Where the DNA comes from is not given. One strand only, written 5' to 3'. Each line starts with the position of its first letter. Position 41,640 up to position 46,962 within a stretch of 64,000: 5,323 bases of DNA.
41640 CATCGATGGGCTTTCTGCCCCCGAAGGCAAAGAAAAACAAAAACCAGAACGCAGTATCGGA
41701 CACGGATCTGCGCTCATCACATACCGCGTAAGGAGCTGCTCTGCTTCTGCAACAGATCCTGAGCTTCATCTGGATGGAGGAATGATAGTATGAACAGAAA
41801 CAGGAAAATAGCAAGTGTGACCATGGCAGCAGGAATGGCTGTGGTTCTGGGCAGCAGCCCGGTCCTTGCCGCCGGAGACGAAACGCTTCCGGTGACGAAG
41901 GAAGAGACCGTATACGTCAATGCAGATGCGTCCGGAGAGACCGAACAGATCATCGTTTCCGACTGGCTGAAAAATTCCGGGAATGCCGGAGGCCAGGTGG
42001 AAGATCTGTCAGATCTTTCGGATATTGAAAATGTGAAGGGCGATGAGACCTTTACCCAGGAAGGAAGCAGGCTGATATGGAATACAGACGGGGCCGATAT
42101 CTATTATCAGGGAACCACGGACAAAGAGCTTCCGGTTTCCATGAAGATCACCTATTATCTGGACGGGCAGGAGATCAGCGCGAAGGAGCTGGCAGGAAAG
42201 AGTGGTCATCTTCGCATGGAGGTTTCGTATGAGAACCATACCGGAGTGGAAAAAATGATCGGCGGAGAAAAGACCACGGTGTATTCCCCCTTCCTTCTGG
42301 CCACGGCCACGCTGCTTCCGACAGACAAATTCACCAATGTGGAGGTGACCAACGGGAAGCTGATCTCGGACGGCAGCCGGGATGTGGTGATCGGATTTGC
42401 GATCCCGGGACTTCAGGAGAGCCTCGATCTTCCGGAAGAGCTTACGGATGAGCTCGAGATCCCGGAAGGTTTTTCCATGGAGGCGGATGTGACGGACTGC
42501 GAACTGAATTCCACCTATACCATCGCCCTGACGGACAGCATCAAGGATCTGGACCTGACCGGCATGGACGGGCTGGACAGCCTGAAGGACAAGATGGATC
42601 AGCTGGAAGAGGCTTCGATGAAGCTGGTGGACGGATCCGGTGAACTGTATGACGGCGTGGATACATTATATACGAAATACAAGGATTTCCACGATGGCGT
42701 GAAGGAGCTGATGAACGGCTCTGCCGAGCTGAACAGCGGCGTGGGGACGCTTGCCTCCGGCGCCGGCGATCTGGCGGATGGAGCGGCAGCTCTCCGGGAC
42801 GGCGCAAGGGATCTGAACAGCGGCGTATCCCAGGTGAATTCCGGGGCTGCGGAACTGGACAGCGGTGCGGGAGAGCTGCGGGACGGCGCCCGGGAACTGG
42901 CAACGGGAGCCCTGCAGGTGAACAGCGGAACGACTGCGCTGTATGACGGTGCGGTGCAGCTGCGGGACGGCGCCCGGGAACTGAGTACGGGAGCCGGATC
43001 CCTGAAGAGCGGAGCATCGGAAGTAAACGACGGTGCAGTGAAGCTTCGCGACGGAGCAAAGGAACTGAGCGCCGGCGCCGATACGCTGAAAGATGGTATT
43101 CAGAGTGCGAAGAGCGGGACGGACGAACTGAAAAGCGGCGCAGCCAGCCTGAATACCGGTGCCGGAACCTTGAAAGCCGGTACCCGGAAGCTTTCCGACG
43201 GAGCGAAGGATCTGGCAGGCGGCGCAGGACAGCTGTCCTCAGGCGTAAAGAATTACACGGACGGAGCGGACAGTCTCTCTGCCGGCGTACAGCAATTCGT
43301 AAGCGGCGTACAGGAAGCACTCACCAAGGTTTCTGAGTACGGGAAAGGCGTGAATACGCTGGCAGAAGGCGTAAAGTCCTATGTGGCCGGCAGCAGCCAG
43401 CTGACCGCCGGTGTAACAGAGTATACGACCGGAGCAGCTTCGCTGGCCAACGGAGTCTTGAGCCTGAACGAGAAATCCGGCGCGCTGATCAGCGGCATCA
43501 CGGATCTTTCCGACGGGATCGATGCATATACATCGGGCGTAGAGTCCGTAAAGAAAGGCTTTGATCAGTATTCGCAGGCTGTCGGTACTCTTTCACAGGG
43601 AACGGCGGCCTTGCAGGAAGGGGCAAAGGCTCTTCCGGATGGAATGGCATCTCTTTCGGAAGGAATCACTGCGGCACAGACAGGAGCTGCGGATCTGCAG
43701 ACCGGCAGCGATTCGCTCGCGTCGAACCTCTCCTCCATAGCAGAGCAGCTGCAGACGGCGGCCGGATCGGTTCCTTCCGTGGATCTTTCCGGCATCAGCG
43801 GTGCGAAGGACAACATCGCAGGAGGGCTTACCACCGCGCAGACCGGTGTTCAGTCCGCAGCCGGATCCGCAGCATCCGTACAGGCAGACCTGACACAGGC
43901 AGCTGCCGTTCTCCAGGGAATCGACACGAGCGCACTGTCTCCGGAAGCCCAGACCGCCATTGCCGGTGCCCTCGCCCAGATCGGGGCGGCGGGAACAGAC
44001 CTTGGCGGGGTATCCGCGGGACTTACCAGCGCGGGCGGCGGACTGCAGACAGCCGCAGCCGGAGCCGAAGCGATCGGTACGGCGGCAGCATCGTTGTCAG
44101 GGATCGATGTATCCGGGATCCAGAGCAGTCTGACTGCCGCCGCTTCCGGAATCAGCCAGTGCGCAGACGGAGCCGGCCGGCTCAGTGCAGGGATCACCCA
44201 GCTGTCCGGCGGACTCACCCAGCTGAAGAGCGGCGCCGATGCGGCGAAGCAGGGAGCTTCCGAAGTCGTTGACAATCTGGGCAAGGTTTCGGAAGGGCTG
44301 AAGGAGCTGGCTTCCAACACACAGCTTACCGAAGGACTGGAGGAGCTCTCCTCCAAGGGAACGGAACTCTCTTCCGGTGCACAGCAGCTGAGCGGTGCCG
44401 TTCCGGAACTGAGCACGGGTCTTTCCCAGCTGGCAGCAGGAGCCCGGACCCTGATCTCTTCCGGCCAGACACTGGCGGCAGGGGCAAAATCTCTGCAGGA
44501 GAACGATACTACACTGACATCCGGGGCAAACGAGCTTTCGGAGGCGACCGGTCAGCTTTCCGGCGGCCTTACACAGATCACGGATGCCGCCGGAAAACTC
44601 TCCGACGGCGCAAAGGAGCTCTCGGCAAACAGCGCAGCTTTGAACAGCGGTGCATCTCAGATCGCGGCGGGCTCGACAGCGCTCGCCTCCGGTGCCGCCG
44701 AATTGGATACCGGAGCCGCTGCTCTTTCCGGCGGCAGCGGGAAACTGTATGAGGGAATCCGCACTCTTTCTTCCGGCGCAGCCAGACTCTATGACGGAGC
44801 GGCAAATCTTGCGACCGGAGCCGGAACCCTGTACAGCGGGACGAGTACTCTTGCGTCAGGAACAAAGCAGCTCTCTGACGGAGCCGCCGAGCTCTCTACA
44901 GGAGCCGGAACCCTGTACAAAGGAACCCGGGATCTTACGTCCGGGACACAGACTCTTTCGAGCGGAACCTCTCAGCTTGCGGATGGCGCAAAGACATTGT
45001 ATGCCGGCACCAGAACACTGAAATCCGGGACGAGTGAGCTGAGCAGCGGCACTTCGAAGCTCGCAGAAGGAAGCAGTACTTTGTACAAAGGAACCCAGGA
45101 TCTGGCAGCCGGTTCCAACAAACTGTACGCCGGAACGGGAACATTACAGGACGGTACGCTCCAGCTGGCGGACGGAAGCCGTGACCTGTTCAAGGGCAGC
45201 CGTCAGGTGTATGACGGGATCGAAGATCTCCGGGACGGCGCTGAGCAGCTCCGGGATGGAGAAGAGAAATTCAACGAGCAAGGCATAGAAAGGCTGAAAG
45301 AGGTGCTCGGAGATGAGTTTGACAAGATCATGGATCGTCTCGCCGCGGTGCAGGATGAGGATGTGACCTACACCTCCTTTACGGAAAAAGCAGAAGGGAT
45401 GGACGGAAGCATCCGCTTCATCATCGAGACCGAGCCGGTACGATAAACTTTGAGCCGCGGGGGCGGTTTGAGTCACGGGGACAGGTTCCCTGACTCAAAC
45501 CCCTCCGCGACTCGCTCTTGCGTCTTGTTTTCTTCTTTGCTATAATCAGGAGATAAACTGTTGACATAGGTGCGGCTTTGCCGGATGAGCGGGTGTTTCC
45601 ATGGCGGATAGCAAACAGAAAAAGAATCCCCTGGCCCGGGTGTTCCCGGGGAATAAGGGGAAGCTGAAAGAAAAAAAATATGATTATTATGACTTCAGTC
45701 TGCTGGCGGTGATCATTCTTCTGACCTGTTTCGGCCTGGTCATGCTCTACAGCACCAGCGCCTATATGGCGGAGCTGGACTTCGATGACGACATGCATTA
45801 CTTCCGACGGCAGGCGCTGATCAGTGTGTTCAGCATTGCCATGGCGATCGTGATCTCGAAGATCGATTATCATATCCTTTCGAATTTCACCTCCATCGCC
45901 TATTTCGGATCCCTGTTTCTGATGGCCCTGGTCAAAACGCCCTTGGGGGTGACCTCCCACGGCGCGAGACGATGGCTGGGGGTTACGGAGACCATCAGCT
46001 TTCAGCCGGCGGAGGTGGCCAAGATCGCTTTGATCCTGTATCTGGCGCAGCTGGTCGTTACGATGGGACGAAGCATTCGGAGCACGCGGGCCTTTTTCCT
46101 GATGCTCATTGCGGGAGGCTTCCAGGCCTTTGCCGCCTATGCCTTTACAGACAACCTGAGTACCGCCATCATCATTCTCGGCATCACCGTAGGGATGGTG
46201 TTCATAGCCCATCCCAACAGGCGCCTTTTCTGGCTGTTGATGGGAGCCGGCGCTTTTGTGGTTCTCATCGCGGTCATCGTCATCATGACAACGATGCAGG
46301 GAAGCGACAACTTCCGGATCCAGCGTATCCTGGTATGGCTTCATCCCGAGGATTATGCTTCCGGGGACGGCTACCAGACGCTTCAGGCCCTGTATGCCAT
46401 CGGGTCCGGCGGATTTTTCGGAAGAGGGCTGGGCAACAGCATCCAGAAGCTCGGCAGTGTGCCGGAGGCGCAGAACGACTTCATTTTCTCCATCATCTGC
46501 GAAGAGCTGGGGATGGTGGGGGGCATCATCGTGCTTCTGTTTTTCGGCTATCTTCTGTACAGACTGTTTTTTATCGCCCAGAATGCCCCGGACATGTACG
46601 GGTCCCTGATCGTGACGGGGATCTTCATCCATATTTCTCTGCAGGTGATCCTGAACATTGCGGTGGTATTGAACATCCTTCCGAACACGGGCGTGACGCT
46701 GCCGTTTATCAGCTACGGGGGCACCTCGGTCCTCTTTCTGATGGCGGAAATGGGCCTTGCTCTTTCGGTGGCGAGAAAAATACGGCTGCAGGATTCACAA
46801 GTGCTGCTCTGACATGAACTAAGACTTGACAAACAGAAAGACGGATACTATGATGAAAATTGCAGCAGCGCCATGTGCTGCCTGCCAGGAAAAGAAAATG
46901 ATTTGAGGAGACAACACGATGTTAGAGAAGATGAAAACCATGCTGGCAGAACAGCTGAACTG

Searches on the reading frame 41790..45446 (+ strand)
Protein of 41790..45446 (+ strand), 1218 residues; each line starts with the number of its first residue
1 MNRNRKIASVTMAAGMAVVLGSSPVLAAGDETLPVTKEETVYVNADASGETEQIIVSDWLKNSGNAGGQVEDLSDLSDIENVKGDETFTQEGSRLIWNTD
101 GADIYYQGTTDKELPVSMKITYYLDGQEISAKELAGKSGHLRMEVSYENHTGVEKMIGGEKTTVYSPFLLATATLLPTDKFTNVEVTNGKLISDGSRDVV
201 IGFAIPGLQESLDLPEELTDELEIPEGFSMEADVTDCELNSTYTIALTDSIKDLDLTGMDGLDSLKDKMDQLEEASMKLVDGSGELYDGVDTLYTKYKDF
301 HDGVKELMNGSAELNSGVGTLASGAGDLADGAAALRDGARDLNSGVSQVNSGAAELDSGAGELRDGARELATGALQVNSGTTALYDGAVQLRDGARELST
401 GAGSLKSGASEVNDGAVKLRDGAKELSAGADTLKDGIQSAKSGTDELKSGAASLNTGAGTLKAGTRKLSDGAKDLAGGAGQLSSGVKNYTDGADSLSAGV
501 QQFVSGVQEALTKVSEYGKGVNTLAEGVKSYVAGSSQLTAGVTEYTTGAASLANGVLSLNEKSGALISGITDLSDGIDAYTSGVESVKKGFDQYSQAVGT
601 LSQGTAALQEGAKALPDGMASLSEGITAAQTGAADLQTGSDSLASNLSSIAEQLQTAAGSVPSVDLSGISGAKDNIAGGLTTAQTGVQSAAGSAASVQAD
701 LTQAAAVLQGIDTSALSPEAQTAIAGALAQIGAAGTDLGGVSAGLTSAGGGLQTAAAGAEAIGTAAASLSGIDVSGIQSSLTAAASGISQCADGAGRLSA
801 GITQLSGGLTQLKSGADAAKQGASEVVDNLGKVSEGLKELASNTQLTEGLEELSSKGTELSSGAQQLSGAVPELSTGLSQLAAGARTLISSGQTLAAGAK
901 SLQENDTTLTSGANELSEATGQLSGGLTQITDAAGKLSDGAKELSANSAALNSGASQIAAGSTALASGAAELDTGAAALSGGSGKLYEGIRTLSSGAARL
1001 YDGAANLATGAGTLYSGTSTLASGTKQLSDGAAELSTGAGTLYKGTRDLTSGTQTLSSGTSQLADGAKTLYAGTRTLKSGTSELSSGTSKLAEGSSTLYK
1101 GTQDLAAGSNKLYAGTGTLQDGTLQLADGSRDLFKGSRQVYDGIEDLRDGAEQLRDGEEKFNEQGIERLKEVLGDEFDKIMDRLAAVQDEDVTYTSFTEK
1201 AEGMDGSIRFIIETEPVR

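Call 19: search_protein_families(library=ncbifam, proteins=[window:41790-45446:+], max_evalue=0.001)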
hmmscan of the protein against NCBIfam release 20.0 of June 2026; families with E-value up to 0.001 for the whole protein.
window:41790-45446:+ (1218 aa): 12 families
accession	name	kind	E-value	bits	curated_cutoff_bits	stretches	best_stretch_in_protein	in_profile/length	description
TIGR03057.1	xxxLxxG_by_4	repeat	1.5e-95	309.6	18.6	11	1049-1073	4-28/28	X-X-X-Leu-X-X-Gly heptad repeat protein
TIGR02168.1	SMC_prok_B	equivalog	2.2e-14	52.2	567.35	2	816-1105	667-957/1181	chromosome segregation protein SMC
NF043058.1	T4SS_LegC2C7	subfamily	9.7e-10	37.9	350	0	814-960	97-238/348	LegC2/C7 family Dot/Icm T4SS effector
NF041035.1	Rad50_Halo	equivalog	3.8e-09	35.5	1000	0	813-973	229-390/883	DNA double-strand break repair ATPase Rad50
NF002572.0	PRK02224.1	equivalog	7.9e-08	31.1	1087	0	301-661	236-588/888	DNA double-strand break repair ATPase Rad50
TIGR02169.1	SMC_prok_A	equivalog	9.4e-08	30.2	729.4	0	496-661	300-465/1165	chromosome segregation protein SMC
NF038350.1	taxis_HmpF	equivalog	3.2e-05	22.5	200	0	809-967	150-306/553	pilus motility taxis protein HmpF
NF045487.1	ASRP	equivalog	4.2e-05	22.4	300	0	844-933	344-437/593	archaea-specific SMC-related protein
TIGR04211.1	SH3_and_anchor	equivalog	5.8e-05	22.8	65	0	797-883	70-153/198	TIGR04211 family SH3 domain-containing protein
NF047515.1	SpiroCoCo_C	equivalog_domain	7.3e-05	22.1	125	0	846-958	105-213/313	SpiroCoCo family coiled-coil protein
NF047516.1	LA_3659_fam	equivalog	0.00049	19.7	36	0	551-655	51-159/221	LA_3659 family protein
NF047514.1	SpiroCoCo_N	equivalog_domain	0.00049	19.7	75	0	551-655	51-159/221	SpiroCoCo family coiled-coil protein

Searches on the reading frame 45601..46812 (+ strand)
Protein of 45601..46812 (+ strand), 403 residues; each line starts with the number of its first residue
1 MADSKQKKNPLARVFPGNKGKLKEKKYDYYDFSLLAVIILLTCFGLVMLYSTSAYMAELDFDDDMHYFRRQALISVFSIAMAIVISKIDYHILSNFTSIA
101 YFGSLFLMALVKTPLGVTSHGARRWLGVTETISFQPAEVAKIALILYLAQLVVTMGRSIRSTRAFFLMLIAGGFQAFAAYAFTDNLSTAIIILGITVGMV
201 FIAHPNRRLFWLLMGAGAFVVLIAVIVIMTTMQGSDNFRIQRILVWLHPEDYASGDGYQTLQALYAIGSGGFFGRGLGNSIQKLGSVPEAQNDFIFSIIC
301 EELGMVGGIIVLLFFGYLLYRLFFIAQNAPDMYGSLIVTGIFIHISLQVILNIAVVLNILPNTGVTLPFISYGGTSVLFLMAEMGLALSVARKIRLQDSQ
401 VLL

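Call 18: search_protein_families(library=pfam, proteins=[window:45601-46812:+], max_evalue=0.001)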
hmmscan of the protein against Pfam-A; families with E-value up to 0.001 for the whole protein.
window:45601-46812:+ (403 aa): 1 family
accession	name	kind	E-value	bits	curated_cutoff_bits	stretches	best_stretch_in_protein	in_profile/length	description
PF01098.24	FTSW_RODA_SPOVE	-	9.7e-90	301.5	26.4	1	34-393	4-353/356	Cell cycle protein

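Call 19: search_protein_families(library=ncbifam, proteins=[window:45601-46812:+], max_evalue=0.001)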
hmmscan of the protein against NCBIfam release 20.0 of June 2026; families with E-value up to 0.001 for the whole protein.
window:45601-46812:+ (403 aa): 6 families
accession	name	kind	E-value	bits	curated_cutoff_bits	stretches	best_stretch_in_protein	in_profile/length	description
TIGR02614.1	ftsW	equivalog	2.2e-94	316.5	337.5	1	31-393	1-356/357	putative lipid II flippase FtsW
TIGR02615.1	spoVE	exception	4.6e-89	299.3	448.8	1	31-392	1-354/354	stage V sporulation protein E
TIGR02210.1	rodA_shape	equivalog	9.4e-79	265.1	336.7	1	31-392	1-354/357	rod shape-determining protein RodA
NF008042.0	PRK10774.1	equivalog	3.3e-55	187.7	493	1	27-401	32-399/405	cell division protein FtsW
NF008060.0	PRK10794.1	equivalog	1.3e-45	156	590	1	30-393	16-362/370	peptidoglycan glycosyltransferase MrdB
NF037961.1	RodA_shape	subfamily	1.8e-37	129.7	150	2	185-379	194-396/415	rod shape-determining protein RodA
